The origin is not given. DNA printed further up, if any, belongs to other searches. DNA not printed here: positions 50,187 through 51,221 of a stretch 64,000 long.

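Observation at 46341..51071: Carbamoyltransferase + two GT4 + PIG-L/LmbE deacetylase cassette: candidate novel carbamoylated amino-glycoside/glycoconjugate pathway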

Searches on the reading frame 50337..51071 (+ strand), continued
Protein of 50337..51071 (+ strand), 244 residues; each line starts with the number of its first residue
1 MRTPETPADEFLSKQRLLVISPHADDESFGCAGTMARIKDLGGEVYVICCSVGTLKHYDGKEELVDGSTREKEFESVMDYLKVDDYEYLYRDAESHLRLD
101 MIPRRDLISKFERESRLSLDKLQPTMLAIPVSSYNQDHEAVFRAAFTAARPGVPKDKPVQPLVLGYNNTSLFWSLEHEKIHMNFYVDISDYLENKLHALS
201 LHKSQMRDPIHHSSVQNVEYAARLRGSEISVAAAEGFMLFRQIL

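Call 30: search_protein_families(library=pfam, proteins=[L144:7696-9720:+, L144:10801-11835:+, L144:11920-12753:+, L152:10766-11818:+, L152:11819-13195:+, L146:4322-5803:+, L146:3237-4325:+, L146:6532-8004:-, L166:8223-9677:+, L166:6069-7232:+], max_evalue=0.00001)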
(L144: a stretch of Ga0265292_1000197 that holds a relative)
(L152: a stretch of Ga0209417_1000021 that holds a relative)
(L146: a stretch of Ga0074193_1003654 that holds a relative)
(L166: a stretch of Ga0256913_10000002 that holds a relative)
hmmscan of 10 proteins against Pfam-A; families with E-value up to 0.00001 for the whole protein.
L144:7696-9720:+ (674 aa): 8 families
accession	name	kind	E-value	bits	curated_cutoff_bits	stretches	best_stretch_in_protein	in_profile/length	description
PF01653.23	DNA_ligase_aden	-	2.3e-90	303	27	1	72-327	2-252/253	NAD-dependent DNA ligase adenylation domain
PF03120.22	DNA_ligase_OB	-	1.1e-33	115.3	32.9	1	331-408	1-78/79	NAD-dependent DNA ligase OB-fold domain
PF12826.13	HHH_2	-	2.9e-26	91.8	27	1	519-582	1-64/64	Helix-hairpin-helix motif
PF14520.12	HHH_5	-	1.4e-14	54.7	27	1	524-571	5-53/57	Helix-hairpin-helix domain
PF00533.33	BRCT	-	4.8e-12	46.4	21.3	1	600-670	4-75/78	BRCA1 C Terminus (BRCT) domain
PF22745.1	Nlig-Ia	-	1.8e-09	38.6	27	1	9-58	3-52/92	DNA ligase-like, N-terminal NAD+-binding domain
PF03119.21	DNA_ligase_ZBD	-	4.7e-07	30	25.8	1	417-443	1-27/27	NAD-dependent DNA ligase C4 zinc finger domain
PF12738.14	PTCB-BRCT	-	7.7e-06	26.3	22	0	613-664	8-59/63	twin BRCT domain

L144:10801-11835:+ (344 aa): 1 family
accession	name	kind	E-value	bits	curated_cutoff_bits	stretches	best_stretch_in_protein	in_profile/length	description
PF01041.23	DegT_DnrJ_EryC1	-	1.1e-84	285.2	19.8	1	11-334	4-357/360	DegT/DnrJ/EryC1/StrS aminotransferase family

L144:11920-12753:+ (277 aa): 0 families

L152:10766-11818:+ (350 aa): 3 families
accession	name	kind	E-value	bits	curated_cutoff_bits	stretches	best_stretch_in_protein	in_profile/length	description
PF22725.1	GFO_IDH_MocA_C3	-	4.8e-27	94.8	27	1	133-258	1-123/124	GFO/IDH/MocA C-terminal domain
PF02894.22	GFO_IDH_MocA_C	-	6.5e-25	88.7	22.9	1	137-350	1-218/218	Oxidoreductase family, C-terminal alpha/beta domain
PF01408.29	GFO_IDH_MocA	-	1.2e-19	71.6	24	1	5-122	1-118/120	Oxidoreductase family, NAD-binding Rossmann fold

L152:11819-13195:+ (458 aa): 2 families
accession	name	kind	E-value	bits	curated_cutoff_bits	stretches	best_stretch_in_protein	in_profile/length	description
PF04055.27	Radical_SAM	-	7.6e-25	88.4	29.5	1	181-347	1-166/166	Radical SAM superfamily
PF02310.24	B12-binding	-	1.4e-12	48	32.1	1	12-120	10-118/121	B12 binding domain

L146:4322-5803:+ (493 aa): 0 families

L146:3237-4325:+ (362 aa): 1 family
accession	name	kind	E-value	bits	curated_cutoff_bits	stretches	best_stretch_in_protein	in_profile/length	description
PF01075.23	Glyco_transf_9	-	2.9e-25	89.5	22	1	93-317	7-224/247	Glycosyltransferase family 9 (heptosyltransferase)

L146:6532-8004:- (490 aa): 3 families
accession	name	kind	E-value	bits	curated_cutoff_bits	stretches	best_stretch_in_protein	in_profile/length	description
PF08459.17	UvrC_RNaseH_dom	-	1.6e-53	181.3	22.3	1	271-420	2-159/159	UvrC RNAse H endonuclease domain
PF01541.30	GIY-YIG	-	9.2e-08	32.7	22.6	1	19-97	2-78/78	GIY-YIG catalytic domain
PF14520.12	HHH_5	-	1.6e-07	32.2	27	1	435-488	3-56/57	Helix-hairpin-helix domain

L166:8223-9677:+ (484 aa): 2 families
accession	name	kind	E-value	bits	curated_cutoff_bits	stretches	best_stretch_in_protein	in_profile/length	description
PF02781.21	G6PD_C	-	2.5e-94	316.1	27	1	189-468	1-281/296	Glucose-6-phosphate dehydrogenase, C-terminal domain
PF00479.28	G6PD_N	-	5.6e-55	187.3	22.1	1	8-187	1-183/183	Glucose-6-phosphate dehydrogenase, NAD binding domain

L166:6069-7232:+ (387 aa): 7 families
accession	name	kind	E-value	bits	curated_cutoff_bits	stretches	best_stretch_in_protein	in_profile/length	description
PF00534.26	Glycos_transf_1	-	2.9e-40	138.1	26.4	1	206-365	11-169/172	Glycosyl transferases group 1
PF13692.12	Glyco_trans_1_4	-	2.8e-35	122.1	27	1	211-354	2-142/142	Glycosyl transferases group 1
PF13439.12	Glyco_transf_4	-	2.6e-17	63.8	28.5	1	14-187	2-169/170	Glycosyltransferase Family 4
PF20706.3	GT4-conflict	-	1.2e-12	47.9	26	1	211-333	198-326/385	Family 4 Glycosyltransferase in conflict systems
PF13579.12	Glyco_trans_4_4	-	7.8e-12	46.3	29.7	1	54-183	40-158/158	Glycosyl transferase 4-like domain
PF13477.12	Glyco_trans_4_2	-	1.5e-08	35.4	23.4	1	49-122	40-112/139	Glycosyl transferase 4-like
PF13524.12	Glyco_trans_1_2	-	3.3e-06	27.5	25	1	305-370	67-130/144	Glycosyl transferase-like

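Call 35: search_protein_families(library=pfam, proteins=[L161:94-729:+, L161:731-1585:+, L161:6347-7093:+, L113:3953-7588:+, L098:3764-4279:+, L146:2344-3240:+, L146:1520-2392:+, L146:696-1523:+, L166:3198-5150:+], max_evalue=0.0001)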
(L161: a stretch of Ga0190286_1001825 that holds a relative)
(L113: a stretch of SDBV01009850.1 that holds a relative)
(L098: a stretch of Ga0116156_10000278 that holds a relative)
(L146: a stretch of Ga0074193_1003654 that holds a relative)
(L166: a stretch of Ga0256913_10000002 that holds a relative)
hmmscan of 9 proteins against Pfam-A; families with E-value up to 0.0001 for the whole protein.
L161:94-729:+ (211 aa): 0 families

L161:731-1585:+ (284 aa): 1 family
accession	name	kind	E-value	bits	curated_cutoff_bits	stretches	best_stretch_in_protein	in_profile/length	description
PF01522.26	Polysacc_deac_1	-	9.2e-27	93.9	23.1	1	79-218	3-121/124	Polysaccharide deacetylase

L161:6347-7093:+ (248 aa): 1 family
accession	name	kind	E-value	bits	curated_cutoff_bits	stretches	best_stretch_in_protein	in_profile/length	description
PF08889.16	WbqC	-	2.4e-69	234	21.3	1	12-228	1-217/218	WbqC-like protein family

L113:3953-7588:+ (1211 aa): 3 families
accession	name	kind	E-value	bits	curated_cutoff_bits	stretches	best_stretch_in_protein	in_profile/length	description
PF04616.20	Glyco_hydro_43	-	4.3e-44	151.4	32.2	1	696-985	1-288/288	Glycosyl hydrolases family 43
PF17851.8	GH43_C2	-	5.4e-33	114.9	22.7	1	1019-1203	2-203/203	Beta xylosidase C-terminal Concanavalin A-like domain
PF05691.18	Raffinose_syn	-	7e-22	77.5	20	2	363-506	409-562/750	Raffinose synthase or seed imbibition protein Sip1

L098:3764-4279:+ (171 aa): 0 families

L146:2344-3240:+ (298 aa): 2 families
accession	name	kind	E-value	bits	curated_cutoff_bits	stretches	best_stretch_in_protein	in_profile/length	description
PF00535.33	Glycos_transf_2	-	3.6e-08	33.9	23.3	1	26-135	9-121/168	Glycosyl transferase family 2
PF13641.12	Glyco_tranf_2_3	-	2.5e-06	28.1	27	1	32-248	15-214/230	Glycosyltransferase like family 2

L146:1520-2392:+ (290 aa): 5 families
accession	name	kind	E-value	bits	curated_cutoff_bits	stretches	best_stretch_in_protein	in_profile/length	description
PF13489.12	Methyltransf_23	-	7.3e-26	91.3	27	1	84-231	15-163/164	Methyltransferase domain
PF08241.18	Methyltransf_11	-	9.2e-19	68.3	21.2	1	96-186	1-95/95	Methyltransferase domain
PF13649.12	Methyltransf_25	-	4.9e-13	50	27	1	95-182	1-97/97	Methyltransferase domain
PF08242.18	Methyltransf_12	-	1.5e-10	42.1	30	1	96-183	1-97/98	Methyltransferase domain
PF13847.12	Methyltransf_31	-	2.1e-09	37.7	27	1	93-196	5-124/145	Methyltransferase domain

L146:696-1523:+ (275 aa): 3 families
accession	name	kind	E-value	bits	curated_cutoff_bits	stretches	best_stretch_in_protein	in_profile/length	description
PF13641.12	Glyco_tranf_2_3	-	1.7e-07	31.9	27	1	49-198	70-222/230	Glycosyltransferase like family 2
PF13712.12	Glyco_tranf_2_5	-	1.1e-06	28.9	27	1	53-112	43-104/210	Glycosyltransferase like family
PF00535.33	Glycos_transf_2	-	1.7e-05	25.2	23.3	1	52-115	67-129/168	Glycosyl transferase family 2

L166:3198-5150:+ (650 aa): 3 families
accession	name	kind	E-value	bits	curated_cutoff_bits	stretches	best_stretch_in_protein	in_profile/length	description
PF02518.31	HATPase_c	-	1.3e-20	74.4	26.4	1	518-646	1-110/111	Histidine kinase-, DNA gyrase B-, and HSP90-like ATPase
PF20973.2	VUPS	-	5.9e-13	49.3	27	1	18-229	1-206/206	Vitamin uptake-like sensor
PF00512.31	HisKA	-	5e-06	26.9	26.9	1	412-474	3-63/66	His Kinase A (phospho-acceptor) domain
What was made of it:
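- L161 carries a whole divergent cassette between a CE4 deacetylase and WbqC (call 35).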

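Call 42: search_protein_families(library=pfam, proteins=[L152:13192-13983:+, L152:13988-14995:+, L152:14992-16206:+, L155:6820-7971:+, L155:8027-9142:+, L155:9170-11074:+, L155:11078-12241:+, L165:1752-2978:+, L165:3065-4069:+, L144:12750-13475:+], max_evalue=0.00001)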
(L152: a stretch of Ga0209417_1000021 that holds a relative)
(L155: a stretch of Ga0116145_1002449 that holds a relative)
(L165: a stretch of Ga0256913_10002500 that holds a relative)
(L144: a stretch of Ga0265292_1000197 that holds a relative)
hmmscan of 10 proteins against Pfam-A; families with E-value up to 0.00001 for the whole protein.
L152:13192-13983:+ (263 aa): 0 families

L152:13988-14995:+ (335 aa): 1 family
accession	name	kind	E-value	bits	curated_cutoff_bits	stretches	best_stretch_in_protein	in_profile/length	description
PF05834.18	Lycopene_cycl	-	1.1e-06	28.4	23.4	0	12-131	1-126/380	Lycopene cyclase protein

L152:14992-16206:+ (404 aa): 4 families
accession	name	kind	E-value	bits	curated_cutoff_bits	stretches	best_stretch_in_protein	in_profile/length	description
PF05958.17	tRNA_U5-meth_tr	-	1.8e-15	57.2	23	1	175-403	126-355/357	tRNA (Uracil-5-)-methyltransferase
PF09445.16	Methyltransf_15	-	9.5e-09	35.5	22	1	257-348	3-91/165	RNA cap guanine-N2 methyltransferase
PF13847.12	Methyltransf_31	-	9.5e-07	29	27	1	253-321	2-69/145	Methyltransferase domain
PF06325.19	PrmA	-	5.8e-06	26.4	22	0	254-304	161-211/296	Ribosomal protein L11 methyltransferase (PrmA)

L155:6820-7971:+ (383 aa): 3 families
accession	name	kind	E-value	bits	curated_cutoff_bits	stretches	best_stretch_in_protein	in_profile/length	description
PF01408.29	GFO_IDH_MocA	-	1.2e-23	84.5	24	1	32-151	1-119/120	Oxidoreductase family, NAD-binding Rossmann fold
PF22725.1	GFO_IDH_MocA_C3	-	6.9e-22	78.2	27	1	161-285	1-122/124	GFO/IDH/MocA C-terminal domain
PF02894.22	GFO_IDH_MocA_C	-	5e-19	69.4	22.9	1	165-375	1-217/218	Oxidoreductase family, C-terminal alpha/beta domain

L155:8027-9142:+ (371 aa): 5 families
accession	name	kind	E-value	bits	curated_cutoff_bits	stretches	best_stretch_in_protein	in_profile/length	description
PF00534.26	Glycos_transf_1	-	1.5e-37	129.2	26.4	1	190-344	11-170/172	Glycosyl transferases group 1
PF13692.12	Glyco_trans_1_4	-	4.4e-32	111.7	27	1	195-329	2-139/142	Glycosyl transferases group 1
PF13439.12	Glyco_transf_4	-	1.1e-16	61.7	28.5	1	18-171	3-168/170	Glycosyltransferase Family 4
PF20706.3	GT4-conflict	-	1.3e-06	28.1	26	1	205-305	210-320/385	Family 4 Glycosyltransferase in conflict systems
PF13477.12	Glyco_trans_4_2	-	3.6e-06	27.6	23.4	1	19-137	9-132/139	Glycosyl transferase 4-like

L155:9170-11074:+ (634 aa): 3 families
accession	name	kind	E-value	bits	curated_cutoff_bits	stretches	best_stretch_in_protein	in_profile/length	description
PF00733.27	Asn_synthase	-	7.5e-80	269.7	21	1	253-629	2-350/354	Asparagine synthase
PF13537.11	GATase_7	-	5.5e-44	149.6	25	1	64-181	1-121/123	Glutamine amidotransferase domain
PF13522.11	GATase_6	-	8.7e-37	126.5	27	1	58-177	10-130/130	Glutamine amidotransferase domain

L155:11078-12241:+ (387 aa): 3 families
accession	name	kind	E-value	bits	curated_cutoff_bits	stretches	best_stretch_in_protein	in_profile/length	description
PF00534.26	Glycos_transf_1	-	9.7e-30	103.8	26.4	1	192-359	2-169/172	Glycosyl transferases group 1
PF13692.12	Glyco_trans_1_4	-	9.5e-19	68.5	27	1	206-347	3-141/142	Glycosyl transferases group 1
PF13439.12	Glyco_transf_4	-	7.7e-10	39.5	28.5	1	60-181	40-169/170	Glycosyltransferase Family 4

L165:1752-2978:+ (408 aa): 3 families
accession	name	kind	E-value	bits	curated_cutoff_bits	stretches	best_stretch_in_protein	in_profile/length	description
PF02568.20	ThiI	-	8.3e-65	218.5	20.5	1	196-390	2-196/197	Thiamine biosynthesis protein (ThiI)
PF22025.1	ThiI_fer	-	2.6e-14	53.8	25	1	12-87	2-72/72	ThiI ferredoxin-like domain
PF02926.22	THUMP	-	2.4e-11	44.3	20.6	1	115-184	20-84/84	THUMP domain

L165:3065-4069:+ (334 aa): 0 families

L144:12750-13475:+ (241 aa): 2 families
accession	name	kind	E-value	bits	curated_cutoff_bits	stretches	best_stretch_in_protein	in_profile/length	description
PF00149.33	Metallophos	-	3.9e-17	63.7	21.5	1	1-153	1-191/191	Calcineurin-like phosphoesterase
PF12850.12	Metallophos_2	-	5.8e-14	52.8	27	1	1-202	1-150/154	Calcineurin-like phosphoesterase superfamily domain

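Call 57: search_protein_families(library=padloc, proteins=[window:50337-51071:+], max_evalue=0.001)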
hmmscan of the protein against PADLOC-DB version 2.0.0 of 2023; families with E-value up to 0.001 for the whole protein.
window:50337-51071:+ (244 aa): 0 families

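Call 69: search_protein_families(library=pfam, proteins=[L120:2452-3780:-, L127:4331-5203:-, L092:2415-5033:+, L092:5174-5746:+, L138:2713-4488:+, L138:1276-2658:+], max_evalue=0.00001)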
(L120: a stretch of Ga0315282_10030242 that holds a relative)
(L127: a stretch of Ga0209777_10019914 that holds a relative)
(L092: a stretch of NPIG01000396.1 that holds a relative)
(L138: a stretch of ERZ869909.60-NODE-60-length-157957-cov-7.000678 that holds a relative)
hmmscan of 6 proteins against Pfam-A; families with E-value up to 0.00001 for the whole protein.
L120:2452-3780:- (442 aa): 0 families

L127:4331-5203:- (290 aa): 2 families
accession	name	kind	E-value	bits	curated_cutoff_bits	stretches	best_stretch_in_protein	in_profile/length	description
PF00005.33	ABC_tran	-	6.9e-24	85.4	25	1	21-157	3-136/137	ABC transporter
PF13304.12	AAA_21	-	4.5e-10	40.5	27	1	128-188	236-298/304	AAA domain, putative AbiEii toxin, Type IV TA system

L092:2415-5033:+ (872 aa): 6 families
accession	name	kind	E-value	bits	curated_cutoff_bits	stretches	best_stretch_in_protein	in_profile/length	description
PF05362.19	Lon_C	-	1.6e-93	312.4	21.1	1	636-838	2-204/205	Lon protease (S16) C-terminal proteolytic domain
PF02190.22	LON_substr_bdg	-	8.6e-55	186.2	28.7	1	78-268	2-199/200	ATP-dependent protease La (LON) substrate-binding domain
PF00004.35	AAA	-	2.3e-24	86.8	21.2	1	419-555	1-126/131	ATPase family associated with various cellular activities (AAA)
PF22667.2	Lon_lid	-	3e-22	78.5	27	1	579-632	1-55/57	Lon protease AAA+ ATPase lid domain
PF07728.20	AAA_5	-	7.1e-07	29.8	22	1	419-499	2-82/139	AAA domain (dynein-related subfamily)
PF13541.12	ChlI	-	8.6e-07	29.3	27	1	686-806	8-121/121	Subunit ChlI of Mg-chelatase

L092:5174-5746:+ (190 aa): 0 families

L138:2713-4488:+ (591 aa): 0 families

L138:1276-2658:+ (460 aa): 0 families

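Call 73: predict_structure(alignment_id=A3)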
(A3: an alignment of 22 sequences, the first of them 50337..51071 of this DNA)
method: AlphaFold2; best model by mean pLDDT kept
length: 244 residues; sequences in the alignment: 22
mean_pLDDT: 75.3   pTM: 0.80
mean pLDDT of the five models: 75.3, 74.3, 73.3, 73.3, 68.6
residues with pLDDT >= 90: 58; 70-90: 114; 50-70: 32; < 50: 40
segments of 3 or more residues with pLDDT < 50: 153-155, 164-181, 225-232, 238-244
pLDDT, mean of each block of 10 residues (from residue 1): 82 89 77 90 94 75 82 93 96 83 92 92 83 72 81 51 45 40 66 88 77 77 52 49 29
secondary structure, 60 per line:
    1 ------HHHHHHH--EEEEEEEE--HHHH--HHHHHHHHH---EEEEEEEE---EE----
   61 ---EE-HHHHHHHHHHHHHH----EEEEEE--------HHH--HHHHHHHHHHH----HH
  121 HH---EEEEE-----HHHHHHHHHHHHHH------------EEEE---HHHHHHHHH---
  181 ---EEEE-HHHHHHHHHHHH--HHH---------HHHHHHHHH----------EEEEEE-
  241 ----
elements in order: H7-13 E16-23 H26-29 H32-40 E44-51 H67-80 E85-90 H104-114 H119-122 E126-130 H136-149 E162-165 H169-177 E184-187 H189-200 H215-223 E234-239

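Call 75: fold_search(model_id=the predicted structure, library=pdb)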
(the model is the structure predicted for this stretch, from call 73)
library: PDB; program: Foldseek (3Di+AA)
matches with E <= 10: 1530; with E <= 0.001: 43
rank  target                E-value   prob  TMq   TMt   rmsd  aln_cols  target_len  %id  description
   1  4xm1_B                5.9e-11  1.00  0.63  0.59   5.5       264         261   23  N,N'-diacetylchitobiose deacetylase from Pyrococcus furiosus in the presence of cadmium (released 2015-06-10)
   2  8bgo_A                1.6e-10  1.00  0.63  0.58   4.5       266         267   26  N,N-diacetylchitobiose deacetylase from Pyrococcus chitonophagus with substrate N,N-diacetylchitobiose (released 2023-01-11)
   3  8bgo_B                2.2e-10  1.00  0.61  0.56   4.6       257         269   26  N,N-diacetylchitobiose deacetylase from Pyrococcus chitonophagus with substrate N,N-diacetylchitobiose (released 2023-01-11)
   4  8bgo_C                2.3e-10  1.00  0.62  0.56   4.4       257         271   26  N,N-diacetylchitobiose deacetylase from Pyrococcus chitonophagus with substrate N,N-diacetylchitobiose (released 2023-01-11)
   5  3we7_A                2.7e-10  1.00  0.61  0.57   4.7       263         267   24  Crystal Structure of Diacetylchitobiose Deacetylase from Pyrococcus horikoshii (released 2014-05-07)
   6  4xm1_D                3.7e-10  1.00  0.63  0.60   5.5       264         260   23  N,N'-diacetylchitobiose deacetylase from Pyrococcus furiosus in the presence of cadmium (released 2015-06-10)
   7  4xm1_A                3.9e-10  1.00  0.60  0.56   5.8       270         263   23  N,N'-diacetylchitobiose deacetylase from Pyrococcus furiosus in the presence of cadmium (released 2015-06-10)
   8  3wl3_B                7.4e-10  1.00  0.62  0.57   4.8       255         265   24  N,N'-diacetylchitobiose deacetylase from Pyrococcus horikoshii (released 2014-05-07)
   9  4xm2_B                8.3e-10  1.00  0.59  0.56   5.8       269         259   23  N,N'-diacetylchitobiose deacetylase from Pyrococcus furiosus in the absence of cadmium (released 2015-06-10)
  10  4xm0_A                8.8e-10  1.00  0.61  0.57   5.8       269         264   22  N,N'-diacetylchitobiose deacetylase (SeMet derivative) from Pyrococcus furiosus in the absence of cadmium (released 2015-06-10)
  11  4xm0_B                9.4e-10  1.00  0.60  0.58   5.7       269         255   24  N,N'-diacetylchitobiose deacetylase (SeMet derivative) from Pyrococcus furiosus in the absence of cadmium (released 2015-06-10)
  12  2ixd_A                3.0e-09  1.00  0.60  0.63   4.7       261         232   19  Crystal structure of the putative deacetylase BC1534 from Bacillus cereus (released 2007-07-17)
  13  4xm1_E                3.2e-09  1.00  0.62  0.59   5.2       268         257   24  N,N'-diacetylchitobiose deacetylase from Pyrococcus furiosus in the presence of cadmium (released 2015-06-10)
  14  2ixd_B                3.4e-09  1.00  0.61  0.64   5.1       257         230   19  Crystal structure of the putative deacetylase BC1534 from Bacillus cereus (released 2007-07-17)
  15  3wl4_A                4.6e-09  1.00  0.61  0.56   5.6       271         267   24  N,N'-diacetylchitobiose deacetylase (Se-derivative) from Pyrococcus furiosus (released 2014-05-07)
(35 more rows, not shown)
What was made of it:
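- On PIG-L/LmbE zinc de-N-acetylases: The AF2 model (pTM 0.80) matches Dac, BC1534, Orf2*, TT1542, BshB and MshB at TM 0.57-0.65 (ranks 1-42) (calls 73, 75).
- Closest known: Archaeal diacetylchitobiose deacetylase. Different: Dac is catabolic, and other LmbE-fold enzymes match almost as well (call 75).
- Tried and rejected: All LmbE-fold enzymes match about equally well (call 75).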
